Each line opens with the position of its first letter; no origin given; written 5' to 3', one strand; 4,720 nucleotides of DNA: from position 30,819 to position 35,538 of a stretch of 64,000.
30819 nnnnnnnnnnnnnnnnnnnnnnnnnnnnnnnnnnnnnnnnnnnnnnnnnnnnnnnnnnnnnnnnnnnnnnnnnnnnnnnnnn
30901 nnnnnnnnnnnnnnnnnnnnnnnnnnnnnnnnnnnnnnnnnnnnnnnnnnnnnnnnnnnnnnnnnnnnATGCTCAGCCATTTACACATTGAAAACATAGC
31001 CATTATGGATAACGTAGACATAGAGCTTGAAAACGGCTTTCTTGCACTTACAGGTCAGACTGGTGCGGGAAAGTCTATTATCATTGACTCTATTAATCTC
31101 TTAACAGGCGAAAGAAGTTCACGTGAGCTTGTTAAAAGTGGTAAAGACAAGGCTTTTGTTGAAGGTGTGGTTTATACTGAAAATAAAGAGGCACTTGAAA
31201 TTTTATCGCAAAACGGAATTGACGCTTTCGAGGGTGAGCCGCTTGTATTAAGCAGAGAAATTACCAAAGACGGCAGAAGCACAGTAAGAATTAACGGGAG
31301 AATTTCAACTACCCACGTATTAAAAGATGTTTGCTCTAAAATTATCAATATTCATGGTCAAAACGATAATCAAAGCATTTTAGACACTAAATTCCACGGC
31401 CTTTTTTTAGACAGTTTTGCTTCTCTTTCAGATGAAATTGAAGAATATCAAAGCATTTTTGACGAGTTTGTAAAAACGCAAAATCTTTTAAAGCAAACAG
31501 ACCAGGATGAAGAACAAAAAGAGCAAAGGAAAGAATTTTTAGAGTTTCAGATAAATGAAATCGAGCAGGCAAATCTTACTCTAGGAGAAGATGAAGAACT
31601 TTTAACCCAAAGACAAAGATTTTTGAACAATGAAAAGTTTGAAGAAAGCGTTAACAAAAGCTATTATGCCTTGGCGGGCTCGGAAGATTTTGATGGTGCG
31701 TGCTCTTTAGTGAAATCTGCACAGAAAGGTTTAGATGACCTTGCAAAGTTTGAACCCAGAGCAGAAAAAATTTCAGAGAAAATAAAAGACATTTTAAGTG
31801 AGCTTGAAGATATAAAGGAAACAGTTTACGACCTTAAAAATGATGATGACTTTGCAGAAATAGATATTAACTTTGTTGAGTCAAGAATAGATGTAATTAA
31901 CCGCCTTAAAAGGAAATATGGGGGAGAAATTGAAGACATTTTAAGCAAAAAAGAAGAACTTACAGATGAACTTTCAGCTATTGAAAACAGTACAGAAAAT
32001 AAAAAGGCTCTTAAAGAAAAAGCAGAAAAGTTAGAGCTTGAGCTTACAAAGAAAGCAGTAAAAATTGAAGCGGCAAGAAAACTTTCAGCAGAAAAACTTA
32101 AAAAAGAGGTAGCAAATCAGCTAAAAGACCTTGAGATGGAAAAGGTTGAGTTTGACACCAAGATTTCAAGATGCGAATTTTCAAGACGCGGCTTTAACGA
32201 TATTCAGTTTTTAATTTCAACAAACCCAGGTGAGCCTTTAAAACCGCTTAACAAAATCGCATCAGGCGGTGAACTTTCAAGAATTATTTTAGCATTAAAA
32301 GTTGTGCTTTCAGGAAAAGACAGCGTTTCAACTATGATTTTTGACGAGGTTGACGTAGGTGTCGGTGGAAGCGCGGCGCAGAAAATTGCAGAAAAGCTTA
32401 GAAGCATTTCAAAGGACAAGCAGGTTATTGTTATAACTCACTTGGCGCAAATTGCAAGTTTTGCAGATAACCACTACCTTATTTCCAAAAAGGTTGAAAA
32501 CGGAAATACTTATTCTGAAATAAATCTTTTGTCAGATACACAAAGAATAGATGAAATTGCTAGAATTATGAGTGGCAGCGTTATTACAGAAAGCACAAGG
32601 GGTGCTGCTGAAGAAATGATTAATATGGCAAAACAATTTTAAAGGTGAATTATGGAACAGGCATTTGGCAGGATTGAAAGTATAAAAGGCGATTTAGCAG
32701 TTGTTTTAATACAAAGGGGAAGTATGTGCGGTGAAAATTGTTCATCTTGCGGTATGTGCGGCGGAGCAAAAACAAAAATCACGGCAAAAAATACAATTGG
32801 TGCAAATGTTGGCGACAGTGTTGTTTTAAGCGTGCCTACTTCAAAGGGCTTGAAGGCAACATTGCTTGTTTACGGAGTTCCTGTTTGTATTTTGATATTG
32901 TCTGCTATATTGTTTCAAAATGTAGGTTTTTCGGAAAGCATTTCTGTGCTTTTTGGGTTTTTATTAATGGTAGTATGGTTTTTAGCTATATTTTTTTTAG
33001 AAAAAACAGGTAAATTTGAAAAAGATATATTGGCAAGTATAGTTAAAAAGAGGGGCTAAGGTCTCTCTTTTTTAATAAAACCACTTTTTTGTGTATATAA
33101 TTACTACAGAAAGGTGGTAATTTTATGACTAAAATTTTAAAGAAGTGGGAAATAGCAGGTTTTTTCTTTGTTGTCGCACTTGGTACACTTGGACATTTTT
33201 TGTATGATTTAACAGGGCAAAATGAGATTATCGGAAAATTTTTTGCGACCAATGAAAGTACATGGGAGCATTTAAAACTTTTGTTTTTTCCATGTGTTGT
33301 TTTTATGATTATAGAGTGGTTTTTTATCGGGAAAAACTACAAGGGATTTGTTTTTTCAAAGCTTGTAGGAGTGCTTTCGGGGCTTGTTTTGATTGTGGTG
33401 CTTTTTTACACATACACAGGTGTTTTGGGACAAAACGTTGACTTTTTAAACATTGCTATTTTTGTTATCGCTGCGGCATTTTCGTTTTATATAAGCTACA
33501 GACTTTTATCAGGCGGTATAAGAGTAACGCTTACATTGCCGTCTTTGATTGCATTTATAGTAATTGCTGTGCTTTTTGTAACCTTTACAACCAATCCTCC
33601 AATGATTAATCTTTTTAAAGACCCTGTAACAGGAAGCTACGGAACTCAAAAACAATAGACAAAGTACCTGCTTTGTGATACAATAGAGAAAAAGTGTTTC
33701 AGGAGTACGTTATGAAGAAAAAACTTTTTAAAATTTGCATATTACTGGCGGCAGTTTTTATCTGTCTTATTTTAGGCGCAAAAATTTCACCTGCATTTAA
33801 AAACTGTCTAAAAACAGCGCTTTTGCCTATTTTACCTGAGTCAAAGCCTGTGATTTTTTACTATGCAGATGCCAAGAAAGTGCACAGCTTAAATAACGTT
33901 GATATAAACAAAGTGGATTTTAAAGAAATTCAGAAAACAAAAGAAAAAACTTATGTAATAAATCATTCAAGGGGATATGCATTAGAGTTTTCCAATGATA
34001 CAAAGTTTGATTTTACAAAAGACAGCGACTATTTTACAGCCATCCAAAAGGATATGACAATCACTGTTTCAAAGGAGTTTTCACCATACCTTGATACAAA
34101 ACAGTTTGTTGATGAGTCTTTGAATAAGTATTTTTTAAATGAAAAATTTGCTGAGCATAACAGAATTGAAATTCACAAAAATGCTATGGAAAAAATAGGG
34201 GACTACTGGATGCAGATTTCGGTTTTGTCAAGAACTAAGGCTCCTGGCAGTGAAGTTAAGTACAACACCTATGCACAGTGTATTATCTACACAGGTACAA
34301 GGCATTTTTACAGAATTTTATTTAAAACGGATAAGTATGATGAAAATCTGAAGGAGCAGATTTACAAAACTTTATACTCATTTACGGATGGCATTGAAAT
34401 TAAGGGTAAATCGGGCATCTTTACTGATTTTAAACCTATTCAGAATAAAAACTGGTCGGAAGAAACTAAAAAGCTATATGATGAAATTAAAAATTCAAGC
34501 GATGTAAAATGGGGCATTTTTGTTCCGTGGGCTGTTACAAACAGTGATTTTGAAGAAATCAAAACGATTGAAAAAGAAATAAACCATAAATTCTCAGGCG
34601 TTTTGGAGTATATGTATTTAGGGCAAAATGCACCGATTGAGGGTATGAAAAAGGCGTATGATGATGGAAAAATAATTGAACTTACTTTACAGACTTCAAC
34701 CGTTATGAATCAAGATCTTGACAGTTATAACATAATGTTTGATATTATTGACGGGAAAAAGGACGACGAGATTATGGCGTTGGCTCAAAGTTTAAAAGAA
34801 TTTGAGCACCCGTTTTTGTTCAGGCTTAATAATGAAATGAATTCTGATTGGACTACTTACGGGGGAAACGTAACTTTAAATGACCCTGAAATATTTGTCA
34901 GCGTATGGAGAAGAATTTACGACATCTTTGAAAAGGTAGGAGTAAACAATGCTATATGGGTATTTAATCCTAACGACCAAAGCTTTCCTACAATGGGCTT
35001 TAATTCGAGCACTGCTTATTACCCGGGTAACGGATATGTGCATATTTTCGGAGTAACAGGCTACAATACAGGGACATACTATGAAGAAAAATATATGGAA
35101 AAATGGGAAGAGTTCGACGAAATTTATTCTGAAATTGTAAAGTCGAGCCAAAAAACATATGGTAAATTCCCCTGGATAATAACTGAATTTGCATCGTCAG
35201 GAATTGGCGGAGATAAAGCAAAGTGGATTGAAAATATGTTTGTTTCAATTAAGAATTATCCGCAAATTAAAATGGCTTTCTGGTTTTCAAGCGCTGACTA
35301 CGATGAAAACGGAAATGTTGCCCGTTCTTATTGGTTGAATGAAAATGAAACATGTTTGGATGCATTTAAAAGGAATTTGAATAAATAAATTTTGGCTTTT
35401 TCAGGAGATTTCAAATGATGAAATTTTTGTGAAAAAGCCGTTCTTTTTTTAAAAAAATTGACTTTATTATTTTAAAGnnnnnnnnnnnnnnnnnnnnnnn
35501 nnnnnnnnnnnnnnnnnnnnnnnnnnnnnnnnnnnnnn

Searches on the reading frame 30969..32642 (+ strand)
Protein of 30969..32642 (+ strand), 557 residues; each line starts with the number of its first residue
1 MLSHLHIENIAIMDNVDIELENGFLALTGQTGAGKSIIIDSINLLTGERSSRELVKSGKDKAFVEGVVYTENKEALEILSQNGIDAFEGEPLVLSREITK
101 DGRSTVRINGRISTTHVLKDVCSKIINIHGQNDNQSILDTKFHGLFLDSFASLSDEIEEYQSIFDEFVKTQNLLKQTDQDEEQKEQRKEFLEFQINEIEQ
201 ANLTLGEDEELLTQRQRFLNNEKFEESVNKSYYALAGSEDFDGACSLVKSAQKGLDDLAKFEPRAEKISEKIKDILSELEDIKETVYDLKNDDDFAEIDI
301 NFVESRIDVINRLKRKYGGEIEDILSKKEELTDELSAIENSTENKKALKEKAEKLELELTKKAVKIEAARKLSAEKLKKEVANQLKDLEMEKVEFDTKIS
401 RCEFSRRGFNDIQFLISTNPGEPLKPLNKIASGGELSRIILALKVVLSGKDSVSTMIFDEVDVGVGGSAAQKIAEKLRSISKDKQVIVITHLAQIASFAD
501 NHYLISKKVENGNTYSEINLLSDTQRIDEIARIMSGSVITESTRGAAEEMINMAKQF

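Call 4: search_protein_families(library=pfam, proteins=[window:30969-32642:+])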
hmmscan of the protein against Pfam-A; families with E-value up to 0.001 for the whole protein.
window:30969-32642:+ (557 aa): 3 families
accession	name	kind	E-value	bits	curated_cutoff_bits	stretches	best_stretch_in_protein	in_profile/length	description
PF02463.25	SMC_N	-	3.8e-13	49.8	40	1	2-507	2-213/220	RecF/RecN/SMC N terminal domain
PF13476.12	AAA_23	-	5.5e-10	40.7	27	1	5-199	2-197/201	AAA domain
PF13555.12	AAA_29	-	5.4e-05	23.3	27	1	3-47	2-48/61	P-loop containing region of AAA domain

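Call 5: search_protein_families(library=ncbifam, proteins=[window:30969-32642:+])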
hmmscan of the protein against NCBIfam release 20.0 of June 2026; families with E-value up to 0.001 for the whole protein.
window:30969-32642:+ (557 aa): 28 families (the best 25 are shown)
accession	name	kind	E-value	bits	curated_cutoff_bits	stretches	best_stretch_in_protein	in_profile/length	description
TIGR00634.1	recN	equivalog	1.5e-155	519.3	407.85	1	1-552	1-562/563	DNA repair protein RecN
NF008121.0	PRK10869.1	equivalog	5.7e-105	351.9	418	1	1-552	1-552/553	DNA repair protein RecN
NF045780.1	TrlF_fam_ATP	equivalog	4.1e-10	39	350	1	3-392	291-712/944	TrlF family AAA-like ATPase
TIGR02169.1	SMC_prok_A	equivalog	2.7e-09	35.3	729.4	2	16-124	17-129/1165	chromosome segregation protein SMC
TIGR04521.1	ECF_ATPase_2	equivalog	2e-07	30.4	330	0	12-47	20-56/279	energy-coupling factor transporter ATPase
TIGR02168.1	SMC_prok_B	equivalog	1.5e-06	26.3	567.35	0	14-54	15-55/1181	chromosome segregation protein SMC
NF010158.0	PRK13637.1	equivalog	1.7e-06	27.3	390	1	12-52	22-63/287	energy-coupling factor transporter ATPase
NF002244.0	PRK01156.1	equivalog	1.7e-06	26.4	847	1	4-65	5-70/895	DNA double-strand break repair ATPase Rad50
NF008364.0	PRK11160.1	equivalog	2e-06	26.7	630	1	431-509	477-552/575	heme ABC transporter ATP-binding protein/permease CydC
NF010166.0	PRK13646.1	equivalog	3.1e-06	26.7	458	0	12-45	22-56/286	energy-coupling factor transporter ATPase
TIGR02315.1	ABC_phnC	equivalog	8.4e-06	25.4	266.1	1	9-56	14-62/243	phosphonate ABC transporter ATP-binding protein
NF010068.0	PRK13548.1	equivalog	1.3e-05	24.5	261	0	5-49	13-55/261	heme ABC transporter ATP-binding protein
TIGR02857.1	CydD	equivalog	1.4e-05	24.3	435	0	432-501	460-525/529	thiol reductant ABC exporter subunit CydD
TIGR03864.1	PQQ_ABC_ATP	hypoth_equivalog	1.5e-05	24.6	302.25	0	11-51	15-56/236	ABC transporter, ATP-binding subunit, PQQ-dependent alcohol dehydrogenase system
TIGR02868.1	CydC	equivalog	1.6e-05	23.8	329.05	0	430-491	471-528/530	thiol reductant ABC exporter subunit CydC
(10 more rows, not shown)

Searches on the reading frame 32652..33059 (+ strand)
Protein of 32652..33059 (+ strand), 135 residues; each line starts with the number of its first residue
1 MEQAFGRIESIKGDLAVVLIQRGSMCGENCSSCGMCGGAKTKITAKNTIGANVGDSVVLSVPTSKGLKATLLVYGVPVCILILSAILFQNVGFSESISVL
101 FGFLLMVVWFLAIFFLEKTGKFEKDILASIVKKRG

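Call 4: search_protein_families(library=pfam, proteins=[window:32652-33059:+])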
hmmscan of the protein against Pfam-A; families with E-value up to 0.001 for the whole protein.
window:32652-33059:+ (135 aa): 1 family
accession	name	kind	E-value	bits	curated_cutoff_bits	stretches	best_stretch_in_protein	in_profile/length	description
PF04246.17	RseC_MucC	-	2.8e-26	92.4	24.4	1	9-126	2-124/130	Positive regulator of sigma(E), RseC/MucC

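Call 5: search_protein_families(library=ncbifam, proteins=[window:32652-33059:+])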
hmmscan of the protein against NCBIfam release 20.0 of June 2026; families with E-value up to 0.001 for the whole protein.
window:32652-33059:+ (135 aa): 0 families

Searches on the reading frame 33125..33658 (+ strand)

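Call 5: search_protein_families(library=ncbifam, proteins=[window:33125-33658:+])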
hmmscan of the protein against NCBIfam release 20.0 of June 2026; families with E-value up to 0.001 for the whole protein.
window:33125-33658:+ (177 aa): 0 families

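Call 56: search_protein_families(library=pfam, proteins=[window:33125-33658:+], max_evalue=0.00001)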
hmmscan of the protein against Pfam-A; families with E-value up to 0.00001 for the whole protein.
window:33125-33658:+ (177 aa): 1 family
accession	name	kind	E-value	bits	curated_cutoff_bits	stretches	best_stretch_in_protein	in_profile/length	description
PF20122.4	DUF6512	-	2.8e-31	109.3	26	1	5-173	9-180/181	Family of unknown function (DUF6512)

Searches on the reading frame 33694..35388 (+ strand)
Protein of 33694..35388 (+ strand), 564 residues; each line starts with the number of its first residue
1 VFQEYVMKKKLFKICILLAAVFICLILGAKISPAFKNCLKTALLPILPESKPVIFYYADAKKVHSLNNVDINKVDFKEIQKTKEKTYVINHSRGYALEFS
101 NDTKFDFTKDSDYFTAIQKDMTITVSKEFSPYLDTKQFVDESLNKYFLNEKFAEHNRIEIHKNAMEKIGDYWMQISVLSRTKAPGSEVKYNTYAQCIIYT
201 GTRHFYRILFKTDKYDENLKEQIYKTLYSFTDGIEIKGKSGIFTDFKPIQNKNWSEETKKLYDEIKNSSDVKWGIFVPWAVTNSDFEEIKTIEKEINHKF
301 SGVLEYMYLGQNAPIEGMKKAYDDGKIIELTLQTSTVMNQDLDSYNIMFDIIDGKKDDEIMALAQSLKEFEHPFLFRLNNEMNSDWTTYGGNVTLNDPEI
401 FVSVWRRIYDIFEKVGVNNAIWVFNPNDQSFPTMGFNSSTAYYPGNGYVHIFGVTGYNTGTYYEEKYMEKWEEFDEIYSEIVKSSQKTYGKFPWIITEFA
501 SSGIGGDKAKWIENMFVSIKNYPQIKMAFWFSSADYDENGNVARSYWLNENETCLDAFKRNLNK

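Call 56: search_protein_families(library=pfam, proteins=[window:33694-35388:+], max_evalue=0.00001)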
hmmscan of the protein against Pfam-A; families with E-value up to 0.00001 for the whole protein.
window:33694-35388:+ (564 aa): 1 family
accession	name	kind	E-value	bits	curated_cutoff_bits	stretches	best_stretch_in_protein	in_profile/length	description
PF02156.21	Glyco_hydro_26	-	1.8e-13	51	20.2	1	358-464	137-236/311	Glycosyl hydrolase family 26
